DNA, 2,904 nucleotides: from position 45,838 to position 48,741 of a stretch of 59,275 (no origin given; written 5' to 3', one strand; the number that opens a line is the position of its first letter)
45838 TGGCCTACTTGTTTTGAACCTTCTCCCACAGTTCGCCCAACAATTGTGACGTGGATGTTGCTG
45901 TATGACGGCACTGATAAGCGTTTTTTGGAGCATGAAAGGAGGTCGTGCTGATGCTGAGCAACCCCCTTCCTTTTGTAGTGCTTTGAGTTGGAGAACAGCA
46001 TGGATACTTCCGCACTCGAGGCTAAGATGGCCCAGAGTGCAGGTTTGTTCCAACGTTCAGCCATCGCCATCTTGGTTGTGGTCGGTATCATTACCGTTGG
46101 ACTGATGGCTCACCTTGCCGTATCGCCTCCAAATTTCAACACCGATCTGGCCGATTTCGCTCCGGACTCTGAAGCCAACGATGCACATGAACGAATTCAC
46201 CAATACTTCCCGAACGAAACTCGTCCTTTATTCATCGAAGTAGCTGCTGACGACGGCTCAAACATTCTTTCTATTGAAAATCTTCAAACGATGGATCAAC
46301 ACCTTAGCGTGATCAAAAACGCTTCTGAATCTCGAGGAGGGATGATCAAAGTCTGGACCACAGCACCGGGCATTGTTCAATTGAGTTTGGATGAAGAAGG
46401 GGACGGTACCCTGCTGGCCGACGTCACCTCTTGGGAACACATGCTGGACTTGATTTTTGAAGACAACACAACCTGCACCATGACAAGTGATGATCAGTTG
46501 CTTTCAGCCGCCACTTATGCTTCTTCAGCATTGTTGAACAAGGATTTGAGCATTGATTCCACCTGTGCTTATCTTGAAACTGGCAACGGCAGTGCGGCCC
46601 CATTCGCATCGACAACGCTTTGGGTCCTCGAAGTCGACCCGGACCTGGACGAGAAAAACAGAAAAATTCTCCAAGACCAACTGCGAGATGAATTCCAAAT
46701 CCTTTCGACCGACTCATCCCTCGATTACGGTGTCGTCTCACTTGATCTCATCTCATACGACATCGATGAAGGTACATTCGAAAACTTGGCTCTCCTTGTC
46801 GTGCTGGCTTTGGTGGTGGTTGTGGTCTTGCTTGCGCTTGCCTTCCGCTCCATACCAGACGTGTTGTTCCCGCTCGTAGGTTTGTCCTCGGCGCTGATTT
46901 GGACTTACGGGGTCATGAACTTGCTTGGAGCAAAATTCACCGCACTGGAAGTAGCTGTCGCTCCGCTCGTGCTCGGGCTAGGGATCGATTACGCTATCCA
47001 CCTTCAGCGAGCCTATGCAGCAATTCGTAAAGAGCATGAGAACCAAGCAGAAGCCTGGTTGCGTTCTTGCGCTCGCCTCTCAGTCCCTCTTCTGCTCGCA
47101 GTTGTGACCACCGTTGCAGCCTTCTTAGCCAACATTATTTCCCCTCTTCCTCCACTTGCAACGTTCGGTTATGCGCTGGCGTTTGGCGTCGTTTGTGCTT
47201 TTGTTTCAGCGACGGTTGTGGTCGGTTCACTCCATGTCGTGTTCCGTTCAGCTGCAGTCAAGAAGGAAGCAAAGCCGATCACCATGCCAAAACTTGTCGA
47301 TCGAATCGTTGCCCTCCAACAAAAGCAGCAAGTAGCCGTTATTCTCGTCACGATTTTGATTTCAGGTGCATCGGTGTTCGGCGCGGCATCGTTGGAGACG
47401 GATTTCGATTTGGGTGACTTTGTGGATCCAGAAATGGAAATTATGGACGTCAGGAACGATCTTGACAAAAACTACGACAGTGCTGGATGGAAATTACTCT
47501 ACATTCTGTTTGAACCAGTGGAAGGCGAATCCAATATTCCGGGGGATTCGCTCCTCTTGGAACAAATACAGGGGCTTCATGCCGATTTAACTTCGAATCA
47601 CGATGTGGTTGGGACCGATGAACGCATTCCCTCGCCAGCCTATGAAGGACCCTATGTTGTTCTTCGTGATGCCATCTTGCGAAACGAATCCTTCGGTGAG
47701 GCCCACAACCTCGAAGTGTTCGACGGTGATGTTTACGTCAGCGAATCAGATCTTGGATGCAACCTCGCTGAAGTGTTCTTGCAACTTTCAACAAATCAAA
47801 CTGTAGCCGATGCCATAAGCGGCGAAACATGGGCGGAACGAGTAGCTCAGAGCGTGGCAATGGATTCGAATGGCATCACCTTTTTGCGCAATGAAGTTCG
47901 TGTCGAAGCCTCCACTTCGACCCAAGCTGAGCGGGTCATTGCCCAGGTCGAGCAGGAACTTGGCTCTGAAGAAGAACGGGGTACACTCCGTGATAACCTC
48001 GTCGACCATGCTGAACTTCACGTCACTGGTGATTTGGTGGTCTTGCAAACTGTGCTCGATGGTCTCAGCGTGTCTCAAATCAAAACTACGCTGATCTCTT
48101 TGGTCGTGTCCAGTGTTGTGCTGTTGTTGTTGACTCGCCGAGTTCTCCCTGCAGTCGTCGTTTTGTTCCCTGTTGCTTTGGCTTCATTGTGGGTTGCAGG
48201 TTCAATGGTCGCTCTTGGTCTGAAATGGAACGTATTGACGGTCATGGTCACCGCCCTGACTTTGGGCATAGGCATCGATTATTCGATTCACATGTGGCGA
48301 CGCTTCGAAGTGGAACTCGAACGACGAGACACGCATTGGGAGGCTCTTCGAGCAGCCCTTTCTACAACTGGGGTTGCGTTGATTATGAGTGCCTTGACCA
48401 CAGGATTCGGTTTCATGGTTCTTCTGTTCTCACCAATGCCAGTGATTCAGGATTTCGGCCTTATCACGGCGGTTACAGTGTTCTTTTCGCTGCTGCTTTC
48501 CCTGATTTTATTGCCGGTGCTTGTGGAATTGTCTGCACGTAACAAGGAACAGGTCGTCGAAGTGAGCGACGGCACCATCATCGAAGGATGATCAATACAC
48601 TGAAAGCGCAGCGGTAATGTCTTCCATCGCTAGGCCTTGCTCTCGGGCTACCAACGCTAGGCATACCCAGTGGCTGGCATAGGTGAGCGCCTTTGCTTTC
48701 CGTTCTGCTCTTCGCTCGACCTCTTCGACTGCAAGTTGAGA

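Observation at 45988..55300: Module 2: mirror-image copy (exporter, DUF2240-like gene, Kelch/CARDB giant) flanked by a HEAT-repeat protein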

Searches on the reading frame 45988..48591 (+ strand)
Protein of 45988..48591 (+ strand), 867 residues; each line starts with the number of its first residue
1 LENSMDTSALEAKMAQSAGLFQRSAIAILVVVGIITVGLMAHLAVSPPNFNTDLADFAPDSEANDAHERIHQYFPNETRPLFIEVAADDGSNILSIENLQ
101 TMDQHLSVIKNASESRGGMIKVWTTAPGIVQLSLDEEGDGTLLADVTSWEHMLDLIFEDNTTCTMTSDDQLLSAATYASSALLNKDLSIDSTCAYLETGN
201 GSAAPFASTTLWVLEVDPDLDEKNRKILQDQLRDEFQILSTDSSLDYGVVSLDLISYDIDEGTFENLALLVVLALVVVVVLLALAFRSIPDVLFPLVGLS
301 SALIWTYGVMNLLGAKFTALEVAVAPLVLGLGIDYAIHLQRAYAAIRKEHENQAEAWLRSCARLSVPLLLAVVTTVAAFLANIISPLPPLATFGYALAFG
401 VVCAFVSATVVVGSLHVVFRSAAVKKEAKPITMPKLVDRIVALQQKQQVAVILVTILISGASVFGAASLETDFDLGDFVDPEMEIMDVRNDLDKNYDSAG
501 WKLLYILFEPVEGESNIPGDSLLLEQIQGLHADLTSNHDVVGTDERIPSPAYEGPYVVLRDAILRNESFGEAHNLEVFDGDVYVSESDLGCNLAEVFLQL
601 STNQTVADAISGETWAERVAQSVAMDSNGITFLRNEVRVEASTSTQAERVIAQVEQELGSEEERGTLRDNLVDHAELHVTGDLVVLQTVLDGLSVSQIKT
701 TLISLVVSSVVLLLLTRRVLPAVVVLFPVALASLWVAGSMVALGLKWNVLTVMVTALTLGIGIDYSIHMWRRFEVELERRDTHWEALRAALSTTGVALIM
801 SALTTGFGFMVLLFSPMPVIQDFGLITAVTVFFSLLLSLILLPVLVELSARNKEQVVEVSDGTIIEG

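Call 6: search_protein_families(library=pfam, proteins=[window:45988-48591:+], max_evalue=0.1)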
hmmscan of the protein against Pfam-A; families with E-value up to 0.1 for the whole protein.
window:45988-48591:+ (867 aa): 4 families
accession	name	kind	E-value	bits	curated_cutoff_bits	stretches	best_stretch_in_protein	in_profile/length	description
PF03176.21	MMPL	-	1.8e-34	119.6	20.5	2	615-852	71-305/333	MMPL family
PF02460.24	Patched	-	7.2e-16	58.8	23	2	700-843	9-151/156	Patched SSD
PF12349.14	Sterol-sensing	-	3.8e-13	50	22.3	2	720-854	7-141/153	Sterol-sensing domain of SREBP cleavage-activation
PF00873.25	ACR_tran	-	0.00019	19.7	28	1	693-848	328-488/1021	AcrB/AcrD/AcrF family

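Call 7: search_protein_families(library=ncbifam, proteins=[window:45988-48591:+], max_evalue=0.1)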
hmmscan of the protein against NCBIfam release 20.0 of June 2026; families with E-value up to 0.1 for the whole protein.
window:45988-48591:+ (867 aa): 16 families
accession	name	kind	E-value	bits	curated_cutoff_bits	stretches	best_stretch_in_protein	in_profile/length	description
TIGR00921.1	2A067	subfamily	1.6e-74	251.3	351.9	2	210-507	137-447/733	hydrophobe/amphiphile efflux-3 (HAE3) family transporter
TIGR00833.1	actII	subfamily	3.6e-47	161.2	874.7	2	673-853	151-336/910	MMPL family RND transporter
TIGR03480.1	HpnN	hypoth_equivalog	2.3e-42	145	751.85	2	267-503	271-503/862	hopanoid biosynthesis associated RND transporter like protein HpnN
NF052374.1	HopndTporHpnN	equivalog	4e-25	88.1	1100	2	270-497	277-500/858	hopanoid transporter HpnN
TIGR00916.1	2A0604s01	subfamily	3.9e-10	39.7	148.6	2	665-836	55-228/231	SecD/SecF family protein translocase subunit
TIGR00918.1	2A060602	subfamily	1.4e-09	36.2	1120.4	2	297-412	437-550/1145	transmembrane receptor Patched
NF045600.2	BstA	equivalog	3.4e-09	35.2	1400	2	263-474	283-494/903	sterol transporter cytoplasmic membrane protein BstA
NF007133.0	PRK09579.1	equivalog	3.5e-06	24.9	1763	2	266-448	336-514/1017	multidrug efflux RND transporter permease subunit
NF046001.1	SecDF_plasm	equivalog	6.8e-05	21.1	500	1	694-852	346-506/878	protein translocase subunit SecDF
NF052608.1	TrhMmycExpMmpL3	equivalog_domain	0.0012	17.2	1400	1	691-848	180-340/992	trehalose monomycolate exporter MmpL3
NF009583.0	PRK13024.1-3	subfamily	0.0013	16.9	721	1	272-473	286-488/755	protein translocase subunit SecDF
NF033617.1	RND_permease_2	subfamily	0.0013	16.7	1250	1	689-847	323-485/1009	multidrug efflux RND transporter permease subunit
NF009585.0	PRK13024.1-5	equivalog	0.0013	16.7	1037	1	687-855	483-653/993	protein translocase subunit SecDF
TIGR00917.1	2A060601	subfamily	0.011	13.4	1016.5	1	698-846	1047-1200/1204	NPC intracellular cholesterol transporter 1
NF006356.0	PRK08578.1-4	equivalog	0.013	15.1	330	1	696-832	145-274/302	preprotein translocase subunit SecF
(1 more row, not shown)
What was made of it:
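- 45988..48591 (+): RND2: a 12-TM RND-superfamily transporter of HAE3/MMPL type with two large external loops. The annotated start is probably ATG 46000 (863 aa). Pfam MMPL, Patched and sterol-sensing matches, and best NCBIfam hit TIGR00921 (calls 6, 7).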
